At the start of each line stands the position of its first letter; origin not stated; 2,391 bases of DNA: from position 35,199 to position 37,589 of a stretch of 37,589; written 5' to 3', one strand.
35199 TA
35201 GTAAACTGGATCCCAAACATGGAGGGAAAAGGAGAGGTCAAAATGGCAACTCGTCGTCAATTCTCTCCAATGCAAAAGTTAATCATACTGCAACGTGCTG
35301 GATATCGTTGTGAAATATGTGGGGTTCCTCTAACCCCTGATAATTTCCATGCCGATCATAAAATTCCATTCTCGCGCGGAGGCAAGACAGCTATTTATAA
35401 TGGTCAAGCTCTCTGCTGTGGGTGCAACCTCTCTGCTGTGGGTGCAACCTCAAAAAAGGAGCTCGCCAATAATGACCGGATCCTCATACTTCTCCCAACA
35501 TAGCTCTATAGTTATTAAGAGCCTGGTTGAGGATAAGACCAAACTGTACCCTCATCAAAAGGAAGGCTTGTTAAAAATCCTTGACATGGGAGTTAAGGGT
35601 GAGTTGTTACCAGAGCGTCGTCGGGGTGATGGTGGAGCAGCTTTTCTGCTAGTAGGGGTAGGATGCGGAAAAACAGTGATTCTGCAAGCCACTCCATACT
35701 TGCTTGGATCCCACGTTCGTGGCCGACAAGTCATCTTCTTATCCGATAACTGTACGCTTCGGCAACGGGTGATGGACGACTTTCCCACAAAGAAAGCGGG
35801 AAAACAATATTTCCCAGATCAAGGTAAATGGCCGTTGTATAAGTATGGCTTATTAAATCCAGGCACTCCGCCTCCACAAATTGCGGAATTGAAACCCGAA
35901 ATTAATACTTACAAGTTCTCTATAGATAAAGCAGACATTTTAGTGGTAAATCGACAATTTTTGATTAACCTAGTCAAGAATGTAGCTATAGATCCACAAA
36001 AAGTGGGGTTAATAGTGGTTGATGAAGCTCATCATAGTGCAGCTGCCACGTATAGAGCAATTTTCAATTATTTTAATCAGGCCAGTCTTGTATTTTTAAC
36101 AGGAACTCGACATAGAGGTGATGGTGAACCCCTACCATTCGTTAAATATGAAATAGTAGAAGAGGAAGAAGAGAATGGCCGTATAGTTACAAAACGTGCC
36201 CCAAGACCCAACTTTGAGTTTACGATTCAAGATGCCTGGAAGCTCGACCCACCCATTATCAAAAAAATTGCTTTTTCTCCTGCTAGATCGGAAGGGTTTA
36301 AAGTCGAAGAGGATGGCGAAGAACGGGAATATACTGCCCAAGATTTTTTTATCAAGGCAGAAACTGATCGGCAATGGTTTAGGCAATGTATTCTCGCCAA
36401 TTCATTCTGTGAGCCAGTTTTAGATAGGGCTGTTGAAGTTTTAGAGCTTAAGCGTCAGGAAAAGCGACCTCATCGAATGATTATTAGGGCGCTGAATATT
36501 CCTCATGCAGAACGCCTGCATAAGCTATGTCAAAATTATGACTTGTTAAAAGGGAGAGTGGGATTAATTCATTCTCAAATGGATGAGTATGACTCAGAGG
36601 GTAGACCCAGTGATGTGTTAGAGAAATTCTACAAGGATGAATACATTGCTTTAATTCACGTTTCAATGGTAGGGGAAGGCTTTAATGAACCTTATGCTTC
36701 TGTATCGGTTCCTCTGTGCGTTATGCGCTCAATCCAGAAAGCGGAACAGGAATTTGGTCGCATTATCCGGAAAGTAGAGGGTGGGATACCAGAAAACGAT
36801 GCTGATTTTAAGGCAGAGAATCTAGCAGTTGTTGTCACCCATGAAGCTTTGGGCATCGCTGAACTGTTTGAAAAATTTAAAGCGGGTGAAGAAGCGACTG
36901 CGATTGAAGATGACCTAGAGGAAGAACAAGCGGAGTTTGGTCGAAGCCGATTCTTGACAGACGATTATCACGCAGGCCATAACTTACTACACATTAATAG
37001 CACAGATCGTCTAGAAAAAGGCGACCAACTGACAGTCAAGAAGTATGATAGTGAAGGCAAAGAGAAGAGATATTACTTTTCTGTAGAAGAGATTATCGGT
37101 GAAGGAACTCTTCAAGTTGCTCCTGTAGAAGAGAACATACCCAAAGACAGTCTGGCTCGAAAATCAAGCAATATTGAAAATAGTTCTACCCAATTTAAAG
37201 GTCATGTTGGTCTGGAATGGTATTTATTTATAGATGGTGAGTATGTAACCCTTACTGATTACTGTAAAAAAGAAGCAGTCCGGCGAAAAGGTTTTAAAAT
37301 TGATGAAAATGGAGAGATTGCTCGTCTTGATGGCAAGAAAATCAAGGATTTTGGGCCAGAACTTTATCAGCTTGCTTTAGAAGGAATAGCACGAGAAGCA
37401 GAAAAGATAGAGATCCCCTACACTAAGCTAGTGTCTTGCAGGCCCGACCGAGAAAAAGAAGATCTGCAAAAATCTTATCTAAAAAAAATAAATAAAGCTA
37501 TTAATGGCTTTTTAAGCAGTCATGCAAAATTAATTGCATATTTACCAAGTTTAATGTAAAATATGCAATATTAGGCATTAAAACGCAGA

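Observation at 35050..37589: AT-rich island without HIP1 sites encodes a translationally coupled HNH nuclease and DEAH helicase with an unknown C-terminal domain; the window cuts it off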

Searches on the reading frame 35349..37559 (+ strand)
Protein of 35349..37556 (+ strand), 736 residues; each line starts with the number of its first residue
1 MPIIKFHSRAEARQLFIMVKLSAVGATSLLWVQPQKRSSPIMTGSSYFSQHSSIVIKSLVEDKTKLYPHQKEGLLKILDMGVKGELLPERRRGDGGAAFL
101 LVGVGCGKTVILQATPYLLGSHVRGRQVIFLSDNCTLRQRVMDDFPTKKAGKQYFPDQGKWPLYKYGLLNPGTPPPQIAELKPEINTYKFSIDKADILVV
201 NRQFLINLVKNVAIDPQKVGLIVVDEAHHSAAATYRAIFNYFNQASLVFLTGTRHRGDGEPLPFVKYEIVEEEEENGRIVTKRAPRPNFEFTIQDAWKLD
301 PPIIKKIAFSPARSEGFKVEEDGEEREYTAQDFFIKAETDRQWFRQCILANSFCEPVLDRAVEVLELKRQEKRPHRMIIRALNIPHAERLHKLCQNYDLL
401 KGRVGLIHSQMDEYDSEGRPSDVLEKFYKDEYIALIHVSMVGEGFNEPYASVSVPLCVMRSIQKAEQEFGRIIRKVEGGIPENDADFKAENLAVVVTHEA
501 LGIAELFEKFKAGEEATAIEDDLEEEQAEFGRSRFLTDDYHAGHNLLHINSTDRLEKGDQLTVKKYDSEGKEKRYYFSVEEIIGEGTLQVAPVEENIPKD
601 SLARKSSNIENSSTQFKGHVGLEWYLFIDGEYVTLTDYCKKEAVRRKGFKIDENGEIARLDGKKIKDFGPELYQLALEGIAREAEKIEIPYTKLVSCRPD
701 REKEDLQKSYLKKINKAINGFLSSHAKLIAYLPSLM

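Call 6: search_protein_families(library=pfam, proteins=[window:35472-37556:+], max_evalue=0.1)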
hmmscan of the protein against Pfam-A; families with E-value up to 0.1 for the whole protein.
window:35472-37556:+ (695 aa): 3 families
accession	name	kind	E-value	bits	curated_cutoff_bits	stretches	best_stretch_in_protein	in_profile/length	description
PF04851.21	ResIII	-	1.5e-15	58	22.5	1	24-213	3-162/164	Type III restriction enzyme, res subunit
PF00271.37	Helicase_C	-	1.4e-05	25.7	23.5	1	324-433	10-108/110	Helicase conserved C-terminal domain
PF00270.35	DEAD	-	7.8e-05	22.9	26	1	59-200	19-140/167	DEAD/DEAH box helicase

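Call 7: search_protein_families(library=padloc, proteins=[window:35472-37556:+], max_evalue=0.1)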
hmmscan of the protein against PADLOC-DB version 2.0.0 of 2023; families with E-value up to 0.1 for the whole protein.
window:35472-37556:+ (695 aa): 5 families
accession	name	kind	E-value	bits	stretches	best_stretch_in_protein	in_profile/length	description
PDLC03658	mREase_IV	-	2.5e-06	23.5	1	173-218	331-376/953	Type IV methyl-directed restriction enzyme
PDLC03659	mREase_IV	-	1.1e-05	21.5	1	166-218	324-376/945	Type IV methyl-directed restriction enzyme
PDLC02704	PbeA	-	0.0021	14.6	1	151-198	357-404/682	PbeA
PDLC02707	PbeA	-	0.0072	13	0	358-437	542-620/672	PbeA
PDLC03047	REase_I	-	0.034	9.8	0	178-207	457-486/1107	Type I restriction enzyme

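Call 8: search_protein_families(library=ncbifam, proteins=[window:35472-37556:+], max_evalue=0.1)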
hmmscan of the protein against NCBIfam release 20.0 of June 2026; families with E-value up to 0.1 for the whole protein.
window:35472-37556:+ (695 aa): 5 families
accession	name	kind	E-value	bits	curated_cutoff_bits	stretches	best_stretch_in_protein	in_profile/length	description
NF046051.1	restrict_EcoAI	equivalog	0.00045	18.7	550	1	59-215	182-315/768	EcoAI/FtnUII family type I restriction enzme subunit R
NF010337.0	PRK13766.1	equivalog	0.035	12.2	610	0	153-191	108-146/781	Hef nuclease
NF008729.0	PRK11747.1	equivalog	0.057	11.8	598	0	150-192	216-261/703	ATP-dependent DNA helicase DinG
NF005981.0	PRK08074.1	equivalog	0.069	11.1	789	0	152-199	430-477/931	ATP-dependent DNA helicase DinG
TIGR01407.1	dinG_rel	hypoth_equivalog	0.081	11.1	547.7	0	150-217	413-480/889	putative DnaQ family exonuclease/DinG family helicase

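Call 9: find_encoding_contigs(protein=window:35472-37559:+, flank=10000, max_places=10)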
Protein window:35472-37559:+ (695 aa): no gene with exactly this product is on record in the collection.

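Call 10: find_homologous_proteins(query=window:35472-37556:+)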
Query window:35472-37556:+ (695 aa): 75 proteins with E <= 0.001 among 8000 candidates.
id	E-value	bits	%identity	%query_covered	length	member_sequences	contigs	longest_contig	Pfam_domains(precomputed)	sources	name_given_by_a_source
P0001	0.0e+0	1527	100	97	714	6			PF00271.38,PF04851.22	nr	nr:DEAD/DEAH box helicase family protein [Laspinema sp. D3a]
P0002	0.0e+0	1087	69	98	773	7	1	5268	PF04851.22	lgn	-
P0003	0.0e+0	1085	68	98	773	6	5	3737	PF04851.22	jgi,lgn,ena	jgi:superfamily II DNA or RNA helicase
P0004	0.0e+0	1080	69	96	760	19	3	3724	PF04851.22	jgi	jgi:superfamily II DNA or RNA helicase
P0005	0.0e+0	1067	69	96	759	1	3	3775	PF04851.22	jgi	jgi:superfamily II DNA or RNA helicase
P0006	2.2e-287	973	63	97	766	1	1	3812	PF00270.36,PF04851.22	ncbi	-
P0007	2.9e-281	953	61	97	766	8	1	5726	PF00270.36,PF04851.22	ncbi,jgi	jgi:superfamily II DNA or RNA helicase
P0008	6.0e-273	925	60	96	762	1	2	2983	PF00270.36,PF00271.38,PF04851.22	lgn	-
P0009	2.1e-272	924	62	95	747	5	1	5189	PF00270.36,PF04851.22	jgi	jgi:superfamily II DNA or RNA helicase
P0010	2.1e-262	891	59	97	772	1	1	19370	PF04851.22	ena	-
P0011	6.3e-261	886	59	97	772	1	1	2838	PF00270.36,PF04851.22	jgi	jgi:superfamily II DNA or RNA helicase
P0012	6.6e-259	879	59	97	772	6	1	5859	PF00270.36,PF04851.22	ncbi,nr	ncbi:MAG: hypothetical protein B0A82_22655 [Alkalinema sp. CACIAM 70d]|nr:MAG: hypothetical protein 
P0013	4.8e-257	873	58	97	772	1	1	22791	PF04851.22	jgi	jgi:superfamily II DNA or RNA helicase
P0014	4.9e-257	873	59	97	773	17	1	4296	PF04851.22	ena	-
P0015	3.2e-254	864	58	97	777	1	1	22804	PF00271.38,PF04851.22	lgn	-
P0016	2.9e-253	860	57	97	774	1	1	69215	PF00271.38,PF04851.22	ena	-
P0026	2.5e-240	818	55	97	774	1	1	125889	PF04851.22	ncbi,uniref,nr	ncbi:DEAD/DEAH box helicase [Vacuolonema iberomarrocanum]|uniref:DEAD/DEAH box helicase n=1 Tax=Vacu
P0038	1.1e-167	578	46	79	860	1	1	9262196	PF04851.22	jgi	jgi:hypothetical protein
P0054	5.6e-158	545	43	82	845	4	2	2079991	PF04851.22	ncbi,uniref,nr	ncbi:MAG: hypothetical protein CLLPBCKN_001624 [Chroococcidiopsis cubana SAG 39.79]|uniref:Helicase 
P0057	2.8e-156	540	44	84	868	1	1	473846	PF04851.22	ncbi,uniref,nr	ncbi:DEAD/DEAH box helicase [Gloeothece verrucosa]|uniref:Type III restriction protein res subunit n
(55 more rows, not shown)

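Call 12: find_encoding_contigs(protein=P0001, flank=10000, max_places=6)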
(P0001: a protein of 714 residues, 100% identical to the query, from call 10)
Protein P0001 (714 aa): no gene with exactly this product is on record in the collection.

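Call 13: find_encoding_contigs(protein=P0026, flank=10000, max_places=4)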
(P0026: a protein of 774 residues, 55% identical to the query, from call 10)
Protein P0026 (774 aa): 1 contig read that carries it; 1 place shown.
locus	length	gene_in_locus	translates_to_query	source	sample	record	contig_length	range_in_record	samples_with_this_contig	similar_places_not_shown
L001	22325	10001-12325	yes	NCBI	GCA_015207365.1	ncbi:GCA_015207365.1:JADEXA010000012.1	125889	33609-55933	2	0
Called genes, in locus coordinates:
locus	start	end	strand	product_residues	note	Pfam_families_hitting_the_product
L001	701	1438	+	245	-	PF02571:CbiJ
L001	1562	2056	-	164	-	PF04248:NTP_transf_9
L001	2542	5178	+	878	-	PF13513:HEAT_EZ (faint), PF17900:Peptidase_M1_N, PF01433:Peptidase_M1, PF02985:HEAT (faint), PF13646:HEAT_2, PF03130:HEAT_PBS (faint), PF13646:HEAT_2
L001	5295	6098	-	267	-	-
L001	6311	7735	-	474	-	PF03055:RPE65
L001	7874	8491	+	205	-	PF04313:HSDR_N (weak)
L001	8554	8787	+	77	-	PF12161:HsdM_N (faint)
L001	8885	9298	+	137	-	PF26392:McdB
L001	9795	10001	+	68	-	PF01844:HNH, PF14279:HNH_5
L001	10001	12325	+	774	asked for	PF04851:ResIII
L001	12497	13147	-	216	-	PF05685:Uma2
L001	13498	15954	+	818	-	PF01326:PPDK_N, PF00391:PEP-utilizers, PF02896:PEP-utilizers_C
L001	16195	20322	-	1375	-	PF00932:LTD, PF17803:Cadherin_4, PF17892:Cadherin_5, PF17963:Big_9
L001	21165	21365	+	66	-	-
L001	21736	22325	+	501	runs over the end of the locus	PF13519:VWA_2 (faint)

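Call 14: find_encoding_contigs(protein=P0016, flank=10000, max_places=4)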
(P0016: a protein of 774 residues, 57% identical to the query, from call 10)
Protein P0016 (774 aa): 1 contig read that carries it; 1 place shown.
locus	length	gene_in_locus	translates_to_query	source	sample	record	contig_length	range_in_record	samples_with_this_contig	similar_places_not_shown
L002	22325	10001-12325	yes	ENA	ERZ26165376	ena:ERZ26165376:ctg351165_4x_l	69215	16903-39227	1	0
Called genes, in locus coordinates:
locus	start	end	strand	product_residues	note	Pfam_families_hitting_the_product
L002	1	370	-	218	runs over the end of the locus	PF00583:Acetyltransf_1 (faint), PF00903:Glyoxalase, PF13302:Acetyltransf_3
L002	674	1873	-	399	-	-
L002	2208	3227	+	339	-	PF12625:Arabinose_bd, PF12833:HTH_18, PF00165:HTH_AraC (weak)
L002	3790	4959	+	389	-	PF00512:HisKA (weak), PF02518:HATPase_c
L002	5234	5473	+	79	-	-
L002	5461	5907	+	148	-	PF01850:PIN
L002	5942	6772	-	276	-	PF00248:Aldo_ket_red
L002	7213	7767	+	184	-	-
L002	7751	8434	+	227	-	-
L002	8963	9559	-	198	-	PF01223:Endonuclease_NS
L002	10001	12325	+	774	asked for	PF04851:ResIII, PF00271:Helicase_C (faint)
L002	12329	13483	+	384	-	PF10544:T5orf172, PF13455:MUG113, PF08239:SH3_3 (weak)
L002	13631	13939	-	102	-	-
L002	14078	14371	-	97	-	-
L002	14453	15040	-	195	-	-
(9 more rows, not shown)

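Call 17: find_related_loci(query=A1, collection=genome_contigs, flank=10000)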
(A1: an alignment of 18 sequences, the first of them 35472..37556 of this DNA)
Query A1 (695 aa) in genome_contigs; peptide patterns used: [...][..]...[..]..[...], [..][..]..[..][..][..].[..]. (x = any residue, [..] = any of these).
140 stretches matched a pattern; 45 encode a relative of the query (tblastn E <= 1e-3); 45 distinct loci.
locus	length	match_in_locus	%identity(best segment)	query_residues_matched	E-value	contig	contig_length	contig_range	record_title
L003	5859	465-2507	59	1-677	0e+0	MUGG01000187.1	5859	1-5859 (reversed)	MAG: Alkalinema sp. CACIAM 70d contig00476, whole genome shotgun sequence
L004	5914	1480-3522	58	1-677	0e+0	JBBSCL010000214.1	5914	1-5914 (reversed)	MAG: Leptolyngbyales cyanobacterium isolate metawrap_la6_18 metawrap_la6_18_K_66562_L_5914_cov_29.1583, whole genome sho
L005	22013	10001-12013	55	6-677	0e+0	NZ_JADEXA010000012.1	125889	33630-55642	Vacuolonema iberomarrocanum LEGE 07170 NODE_12_length_125889_cov_13.832604_(reversed), whole genome shotgun sequence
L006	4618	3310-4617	80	14-450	0e+0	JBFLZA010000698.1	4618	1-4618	MAG: Cyanobacteriota bacterium isolate MAG099 MAG099_698, whole genome shotgun sequence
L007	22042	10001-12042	57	1-677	0e+0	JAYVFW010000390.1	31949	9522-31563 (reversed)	MAG: Phormidesmis sp. isolate GL44_UP_metabinner_2 GL44_UP_metabinner_2_389, whole genome shotgun sequence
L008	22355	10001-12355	49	5-681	4e-172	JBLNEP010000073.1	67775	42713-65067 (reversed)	MAG: Actinomycetota bacterium isolate MAG69 PRJNA853613_bin2_renamed_72, whole genome shotgun sequence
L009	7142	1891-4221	49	5-688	4e-171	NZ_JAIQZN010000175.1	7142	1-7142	Argonema antarcticum A004/B2 NODE_256_length_7142_cov_12.019391, whole genome shotgun sequence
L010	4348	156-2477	47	2-677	6e-174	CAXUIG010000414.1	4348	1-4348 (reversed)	MAG TPA_asm: uncultured bacterium isolate public_SRR14722086_metawrap_bin.4 genome assembly, contig: public_SRR14722086_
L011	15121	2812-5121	47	6-677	2e-168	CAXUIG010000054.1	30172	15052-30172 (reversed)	MAG TPA_asm: uncultured bacterium isolate public_SRR14722086_metawrap_bin.4 genome assembly, contig: public_SRR14722086_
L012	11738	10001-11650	47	6-553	3e-166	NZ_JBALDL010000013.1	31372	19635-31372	MAG: Nostoc sp. isolate P2037 bin 28 NODE_712_length_31372_cov_107.088627, whole genome shotgun sequence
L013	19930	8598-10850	46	5-683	6e-159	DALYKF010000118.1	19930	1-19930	MAG TPA_asm: Coleofasciculaceae cyanobacterium CTOTU46641 NODE_130_length_19930_cov_17.804126, whole genome shotgun sequ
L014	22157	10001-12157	37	5-677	6e-158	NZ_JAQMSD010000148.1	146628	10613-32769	Spirulina sp. CS-785/01 k141_4232, whole genome shotgun sequence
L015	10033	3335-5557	38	5-678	4e-156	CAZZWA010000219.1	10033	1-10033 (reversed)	MAG: uncultured Microcoleus sp. isolate Brown_AE.bin.1 genome assembly, contig: NODE_1611_length_10033_cov_12.611245, wh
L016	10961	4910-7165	47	1-677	1e-153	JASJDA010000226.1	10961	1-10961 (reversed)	MAG: Prochloraceae cyanobacterium isolate MO_167.B51 MO_167.c_3964, whole genome shotgun sequence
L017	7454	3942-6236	46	6-688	1e-153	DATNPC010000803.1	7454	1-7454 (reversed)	MAG TPA_asm: Allocoleopsis sp. isolate SMAG_U16471 k141_1620345, whole genome shotgun sequence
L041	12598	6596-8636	68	1-677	3e-144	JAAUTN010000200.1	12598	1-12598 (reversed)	MAG: Leptolyngbyaceae cyanobacterium SM1_4_3 NODE_2067_length_12598_cov_3.171999, whole genome shotgun sequence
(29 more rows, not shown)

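Call 22: search_solved_structures(query=A1, max_evalue=1, show_alignments=1)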
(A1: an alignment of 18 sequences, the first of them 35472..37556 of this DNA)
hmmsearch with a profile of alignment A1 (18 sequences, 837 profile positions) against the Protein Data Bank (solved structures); distinct sequences matched with E-value up to 1: 19.
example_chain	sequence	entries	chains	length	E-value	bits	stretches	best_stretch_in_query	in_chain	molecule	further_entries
7clg_A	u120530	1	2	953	1.5e-06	29.9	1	170-218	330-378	Putative helicase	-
9mw6_A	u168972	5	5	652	0.00053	21.5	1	142-201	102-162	AncD1D2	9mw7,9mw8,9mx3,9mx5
1wp9_A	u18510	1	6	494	0.00059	21.3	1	129-194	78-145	ATP-dependent RNA helicase, putative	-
6p4f_A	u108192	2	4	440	0.001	20.5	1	378-434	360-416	DNA-dependent ATPase XPBII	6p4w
5tnu_A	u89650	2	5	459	0.0011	20.4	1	378-434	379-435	DNA-dependent ATPase XPBII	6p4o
6p66_A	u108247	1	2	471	0.013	16.9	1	378-446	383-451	DNA repair protein RAD25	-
2fwr_A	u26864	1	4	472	0.013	16.9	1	378-446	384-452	DNA repair protein RAD25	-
7eld_A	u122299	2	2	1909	0.07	14.5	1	145-199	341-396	Endoribonuclease Dicer homolog 1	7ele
2fzl_A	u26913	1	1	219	0.13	13.6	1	378-439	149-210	DNA repair protein RAD25, XPB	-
7v6b_A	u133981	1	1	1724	0.17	13.2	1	148-200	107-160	Dicer-2, isoform A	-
8hf1_A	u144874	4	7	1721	0.17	13.2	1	148-200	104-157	Dicer-2, isoform A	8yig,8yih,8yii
7w0f_A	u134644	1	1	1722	0.17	13.2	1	148-200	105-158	Dicer-2, isoform A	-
7w0a_A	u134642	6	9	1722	0.17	13.2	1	148-200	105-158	Dicer-2, isoform A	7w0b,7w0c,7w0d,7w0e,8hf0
7v6c_A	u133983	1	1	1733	0.17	13.2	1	148-200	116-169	Dicer-2, isoform A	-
6bu9_A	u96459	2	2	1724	0.17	13.2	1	148-200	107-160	Dicer-2, isoform A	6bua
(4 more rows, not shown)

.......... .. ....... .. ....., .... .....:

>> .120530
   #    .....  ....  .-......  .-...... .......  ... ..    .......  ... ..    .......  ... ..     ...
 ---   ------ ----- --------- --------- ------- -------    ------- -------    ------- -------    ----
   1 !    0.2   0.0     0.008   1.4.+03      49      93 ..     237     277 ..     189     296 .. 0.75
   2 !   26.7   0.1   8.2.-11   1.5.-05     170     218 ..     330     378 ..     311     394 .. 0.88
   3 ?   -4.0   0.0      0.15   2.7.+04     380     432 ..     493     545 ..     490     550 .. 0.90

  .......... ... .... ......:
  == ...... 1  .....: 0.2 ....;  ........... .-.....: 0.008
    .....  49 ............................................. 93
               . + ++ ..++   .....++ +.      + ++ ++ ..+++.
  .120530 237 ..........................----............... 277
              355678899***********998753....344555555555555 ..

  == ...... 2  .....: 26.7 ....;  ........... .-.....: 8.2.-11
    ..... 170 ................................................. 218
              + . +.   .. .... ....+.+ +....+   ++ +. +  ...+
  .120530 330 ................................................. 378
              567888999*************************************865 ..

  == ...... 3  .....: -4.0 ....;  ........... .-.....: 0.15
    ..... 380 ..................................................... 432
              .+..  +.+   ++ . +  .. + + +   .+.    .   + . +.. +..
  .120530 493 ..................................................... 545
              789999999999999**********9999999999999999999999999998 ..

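Call 29: find_encoding_contigs(protein=window:35349-37556:+, flank=10000, max_places=6)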
Protein window:35349-37556:+ (736 aa): no gene with exactly this product is on record in the collection.

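Call 30: find_encoding_contigs(protein=P0080, flank=10000, max_places=6)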
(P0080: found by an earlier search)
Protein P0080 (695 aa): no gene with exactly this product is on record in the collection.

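Call 33: find_related_loci(query=A1, collection=viral_contigs, flank=10000)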
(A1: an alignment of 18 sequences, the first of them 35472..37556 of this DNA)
Query A1 (695 aa) in viral_contigs; peptide patterns used: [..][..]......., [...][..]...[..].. (x = any residue, [..] = any of these).
33 stretches matched a pattern, but none encodes a relative of the query by tblastn (E <= 1e-3).

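Call 47: search_protein_representatives(alignment_id=A1)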
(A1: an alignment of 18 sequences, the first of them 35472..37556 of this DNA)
Query: 18 sequences, 837 profile positions. Proteins with E-value up to 0.001 (for the whole library): 3356; up to 1e-10: 297; up to 1e-30: 47. The best 150 are listed.
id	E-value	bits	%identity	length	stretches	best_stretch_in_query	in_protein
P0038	0.0e+00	1351.3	-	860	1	3-834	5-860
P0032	0.0e+00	1270.0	-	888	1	2-832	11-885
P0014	0.0e+00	1148.4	-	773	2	2-528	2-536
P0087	0.0e+00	1041.5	-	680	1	3-660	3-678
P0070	7.1e-251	851.4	-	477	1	2-472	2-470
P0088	2.4e-226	770.2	-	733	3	4-527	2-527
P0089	3.6e-125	435.6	-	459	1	416-833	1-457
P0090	3.1e-112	392.8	-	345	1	334-623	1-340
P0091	3.7e-103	362.8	-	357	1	465-831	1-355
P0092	3.8e-95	336.3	-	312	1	553-834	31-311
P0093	4.2e-91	322.9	-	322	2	587-833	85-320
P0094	1.9e-82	294.3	-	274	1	346-558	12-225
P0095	8.9e-74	265.6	-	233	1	149-311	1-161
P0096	6.2e-73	262.8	-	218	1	244-413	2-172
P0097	2.0e-72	261.1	-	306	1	453-776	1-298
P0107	1.5e-37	145.7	-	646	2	261-469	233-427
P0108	2.5e-37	145.0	-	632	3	314-523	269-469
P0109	3.7e-37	144.4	-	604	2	277-479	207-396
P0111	1.2e-36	142.8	-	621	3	259-473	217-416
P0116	9.3e-35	136.5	-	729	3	251-489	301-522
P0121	5.3e-33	130.7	-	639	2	51-479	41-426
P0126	1.7e-31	125.7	-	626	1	48-438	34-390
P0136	4.9e-29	117.6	-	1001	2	53-219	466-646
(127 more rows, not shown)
